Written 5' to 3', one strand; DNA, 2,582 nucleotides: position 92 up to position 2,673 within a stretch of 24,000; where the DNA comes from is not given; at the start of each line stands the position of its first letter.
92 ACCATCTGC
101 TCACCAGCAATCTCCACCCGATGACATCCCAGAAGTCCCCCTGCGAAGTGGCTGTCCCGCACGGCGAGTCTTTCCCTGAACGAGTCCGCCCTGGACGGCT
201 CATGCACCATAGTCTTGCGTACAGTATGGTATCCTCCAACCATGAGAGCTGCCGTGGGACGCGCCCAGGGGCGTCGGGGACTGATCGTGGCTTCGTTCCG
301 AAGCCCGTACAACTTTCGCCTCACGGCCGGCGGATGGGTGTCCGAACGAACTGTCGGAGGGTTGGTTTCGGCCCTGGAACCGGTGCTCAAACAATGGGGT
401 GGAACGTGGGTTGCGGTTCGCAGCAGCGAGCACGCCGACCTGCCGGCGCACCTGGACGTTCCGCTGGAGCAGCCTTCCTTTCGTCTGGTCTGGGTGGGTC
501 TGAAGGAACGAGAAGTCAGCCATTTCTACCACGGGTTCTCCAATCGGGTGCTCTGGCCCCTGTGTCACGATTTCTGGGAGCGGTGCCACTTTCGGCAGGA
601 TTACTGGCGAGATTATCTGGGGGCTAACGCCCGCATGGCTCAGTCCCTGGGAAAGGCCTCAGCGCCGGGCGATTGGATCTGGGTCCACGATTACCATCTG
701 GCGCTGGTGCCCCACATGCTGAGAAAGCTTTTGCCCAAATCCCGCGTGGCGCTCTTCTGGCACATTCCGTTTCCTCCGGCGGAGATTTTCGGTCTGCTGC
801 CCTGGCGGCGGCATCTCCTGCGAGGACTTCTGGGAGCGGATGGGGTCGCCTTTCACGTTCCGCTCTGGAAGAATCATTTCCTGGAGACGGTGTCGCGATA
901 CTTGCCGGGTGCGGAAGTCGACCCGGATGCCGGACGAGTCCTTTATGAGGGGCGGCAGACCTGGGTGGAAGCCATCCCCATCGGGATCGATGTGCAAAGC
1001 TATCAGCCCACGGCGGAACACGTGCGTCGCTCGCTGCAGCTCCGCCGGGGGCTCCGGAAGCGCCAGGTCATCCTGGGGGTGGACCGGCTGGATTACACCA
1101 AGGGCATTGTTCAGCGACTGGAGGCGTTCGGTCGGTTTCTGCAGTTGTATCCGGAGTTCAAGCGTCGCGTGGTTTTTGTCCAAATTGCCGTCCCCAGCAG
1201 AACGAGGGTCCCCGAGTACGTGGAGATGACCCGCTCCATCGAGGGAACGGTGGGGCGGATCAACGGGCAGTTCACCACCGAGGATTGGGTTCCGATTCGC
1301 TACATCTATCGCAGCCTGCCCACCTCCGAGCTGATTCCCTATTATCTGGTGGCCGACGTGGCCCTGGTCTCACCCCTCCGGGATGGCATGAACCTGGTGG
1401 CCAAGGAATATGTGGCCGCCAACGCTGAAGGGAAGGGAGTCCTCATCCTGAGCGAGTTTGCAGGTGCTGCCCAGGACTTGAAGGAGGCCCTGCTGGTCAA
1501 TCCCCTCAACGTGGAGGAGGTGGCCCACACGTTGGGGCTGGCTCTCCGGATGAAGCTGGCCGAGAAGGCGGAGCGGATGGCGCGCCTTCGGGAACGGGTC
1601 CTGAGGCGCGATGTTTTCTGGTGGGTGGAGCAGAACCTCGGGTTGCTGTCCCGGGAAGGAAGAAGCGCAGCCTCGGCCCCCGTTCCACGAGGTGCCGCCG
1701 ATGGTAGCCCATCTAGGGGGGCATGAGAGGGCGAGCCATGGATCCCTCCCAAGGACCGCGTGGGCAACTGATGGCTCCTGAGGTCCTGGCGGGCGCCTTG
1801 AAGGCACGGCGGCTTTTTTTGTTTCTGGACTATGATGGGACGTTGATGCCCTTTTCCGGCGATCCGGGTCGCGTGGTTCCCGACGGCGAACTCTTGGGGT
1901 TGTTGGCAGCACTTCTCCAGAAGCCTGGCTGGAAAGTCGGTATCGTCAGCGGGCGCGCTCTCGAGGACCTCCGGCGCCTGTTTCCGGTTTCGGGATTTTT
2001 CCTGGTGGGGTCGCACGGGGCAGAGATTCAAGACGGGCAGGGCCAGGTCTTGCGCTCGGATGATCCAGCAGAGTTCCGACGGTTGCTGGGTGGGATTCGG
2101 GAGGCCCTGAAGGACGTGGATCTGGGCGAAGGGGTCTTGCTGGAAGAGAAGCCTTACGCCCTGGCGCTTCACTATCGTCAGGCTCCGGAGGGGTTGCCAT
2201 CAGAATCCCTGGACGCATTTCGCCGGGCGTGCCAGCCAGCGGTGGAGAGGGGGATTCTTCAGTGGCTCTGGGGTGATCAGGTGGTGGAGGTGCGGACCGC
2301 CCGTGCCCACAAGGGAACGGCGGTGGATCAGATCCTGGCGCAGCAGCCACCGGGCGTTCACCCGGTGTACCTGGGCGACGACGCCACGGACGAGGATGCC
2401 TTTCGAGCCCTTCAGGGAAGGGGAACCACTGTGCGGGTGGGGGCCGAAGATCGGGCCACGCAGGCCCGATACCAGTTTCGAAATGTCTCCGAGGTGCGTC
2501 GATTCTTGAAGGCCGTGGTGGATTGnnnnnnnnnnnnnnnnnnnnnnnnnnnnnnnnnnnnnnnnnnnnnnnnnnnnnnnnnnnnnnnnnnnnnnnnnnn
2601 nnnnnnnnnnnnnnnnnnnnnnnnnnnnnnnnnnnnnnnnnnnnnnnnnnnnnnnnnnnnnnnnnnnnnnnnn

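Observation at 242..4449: Four translationally coupled genes: otsA-otsB-unknown-TreT-like GT4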

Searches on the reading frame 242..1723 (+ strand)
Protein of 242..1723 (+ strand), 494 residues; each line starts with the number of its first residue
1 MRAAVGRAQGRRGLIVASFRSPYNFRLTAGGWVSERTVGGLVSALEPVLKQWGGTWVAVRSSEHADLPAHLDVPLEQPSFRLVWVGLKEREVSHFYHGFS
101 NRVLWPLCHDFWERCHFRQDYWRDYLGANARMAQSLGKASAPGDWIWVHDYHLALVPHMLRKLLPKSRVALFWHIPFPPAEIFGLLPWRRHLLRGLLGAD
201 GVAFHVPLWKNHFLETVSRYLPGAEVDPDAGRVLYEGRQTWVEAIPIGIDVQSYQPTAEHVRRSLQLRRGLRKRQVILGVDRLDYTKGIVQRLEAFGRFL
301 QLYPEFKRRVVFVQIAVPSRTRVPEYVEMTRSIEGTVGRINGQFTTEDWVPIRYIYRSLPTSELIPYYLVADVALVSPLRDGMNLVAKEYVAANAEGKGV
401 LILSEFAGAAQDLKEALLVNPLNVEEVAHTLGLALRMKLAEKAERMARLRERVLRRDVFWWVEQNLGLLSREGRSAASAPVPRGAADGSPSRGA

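Call 8: search_protein_families(library=pfam, proteins=[window:242-1723:+], max_evalue=0.01)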
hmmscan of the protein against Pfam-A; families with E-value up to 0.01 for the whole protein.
window:242-1723:+ (494 aa): 1 family
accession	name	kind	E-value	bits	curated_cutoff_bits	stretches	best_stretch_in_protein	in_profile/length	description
PF00982.27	Glyco_transf_20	-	2.7e-132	442.3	32.5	1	32-466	25-468/473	Glycosyltransferase family 20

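Call 9: search_protein_families(library=ncbifam, proteins=[window:242-1723:+], max_evalue=0.01)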
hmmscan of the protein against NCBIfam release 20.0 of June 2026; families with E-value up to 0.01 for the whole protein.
window:242-1723:+ (494 aa): 7 families
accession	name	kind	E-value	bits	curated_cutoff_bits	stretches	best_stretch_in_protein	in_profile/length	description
NF011071.0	PRK14501.1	equivalog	2.3e-167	558.4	634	1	13-472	3-464/729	bifunctional alpha,alpha-trehalose-phosphate synthase (UDP-forming)/trehalose-phosphatase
TIGR02400.1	trehalose_OtsA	equivalog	8.3e-147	489.6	564.85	1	14-467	2-452/456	alpha,alpha-trehalose-phosphate synthase (UDP-forming)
TIGR02398.1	gluc_glyc_Psyn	equivalog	9.1e-98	328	569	1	32-467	19-478/487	glucosylglycerol-phosphate synthase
NF007513.0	PRK10117.1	equivalog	2.2e-85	287.3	759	1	37-466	20-448/474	alpha,alpha-trehalose-phosphate synthase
TIGR04047.1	MSMEG_0565_glyc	hypoth_equivalog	2.1e-06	27.1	259.85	1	242-445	161-349/373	MSMEG_0565 family glycosyltransferase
TIGR03449.1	mycothiol_MshA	equivalog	0.00036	19.5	462.5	1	234-436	182-368/406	D-inositol-3-phosphate glycosyltransferase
NF012028.0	PRK15484.1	subfamily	0.00094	18.4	618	1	242-416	163-319/380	lipopolysaccharide N-acetylglucosaminyltransferase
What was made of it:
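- On OtsA (GT20 trehalose-6-phosphate synthase): TIGR02400 at 489.6 bits falls below its equivalog cut-off of 564.85 (calls 8, 9).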

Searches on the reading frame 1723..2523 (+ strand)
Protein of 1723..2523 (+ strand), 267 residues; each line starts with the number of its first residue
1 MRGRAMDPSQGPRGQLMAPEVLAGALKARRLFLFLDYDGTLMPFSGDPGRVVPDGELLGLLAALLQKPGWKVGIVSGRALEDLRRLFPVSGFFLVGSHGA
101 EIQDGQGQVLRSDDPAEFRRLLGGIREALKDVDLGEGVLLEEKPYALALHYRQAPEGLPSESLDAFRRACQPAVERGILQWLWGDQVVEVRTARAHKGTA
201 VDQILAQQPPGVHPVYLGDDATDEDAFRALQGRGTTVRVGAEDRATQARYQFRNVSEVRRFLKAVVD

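Call 8: search_protein_families(library=pfam, proteins=[window:1723-2523:+], max_evalue=0.01)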
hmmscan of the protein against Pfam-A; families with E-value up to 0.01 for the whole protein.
window:1723-2523:+ (267 aa): 2 families
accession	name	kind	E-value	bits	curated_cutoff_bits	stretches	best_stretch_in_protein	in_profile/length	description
PF02358.22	Trehalose_PPase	-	1.8e-32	112.8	27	1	34-250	1-229/235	Trehalose-phosphatase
PF08282.18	Hydrolase_3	-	0.00022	21.5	20.9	0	34-113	2-77/255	haloacid dehalogenase-like hydrolase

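Call 9: search_protein_families(library=ncbifam, proteins=[window:1723-2523:+], max_evalue=0.01)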
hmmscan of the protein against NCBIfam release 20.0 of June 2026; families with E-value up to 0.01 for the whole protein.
window:1723-2523:+ (267 aa): 5 families
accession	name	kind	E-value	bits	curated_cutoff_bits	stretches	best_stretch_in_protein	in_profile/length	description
NF011071.0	PRK14501.1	equivalog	5.3e-49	167.1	634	1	18-266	481-725/729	bifunctional alpha,alpha-trehalose-phosphate synthase (UDP-forming)/trehalose-phosphatase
TIGR00685.1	T6PP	equivalog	1.4e-40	139.8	68.05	1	28-266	1-249/250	trehalose-phosphatase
NF007560.0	PRK10187.1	equivalog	3.9e-30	105.1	327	1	27-265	12-243/266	trehalose-phosphatase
TIGR01484.1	HAD-SF-IIB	subfamily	1.5e-22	80.8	41.8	1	33-234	2-219/221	HAD-IIB family hydrolase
TIGR00099.1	Cof-subfamily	subfamily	0.0046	16.6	137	0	33-88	2-51/256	Cof-type HAD-IIB family hydrolase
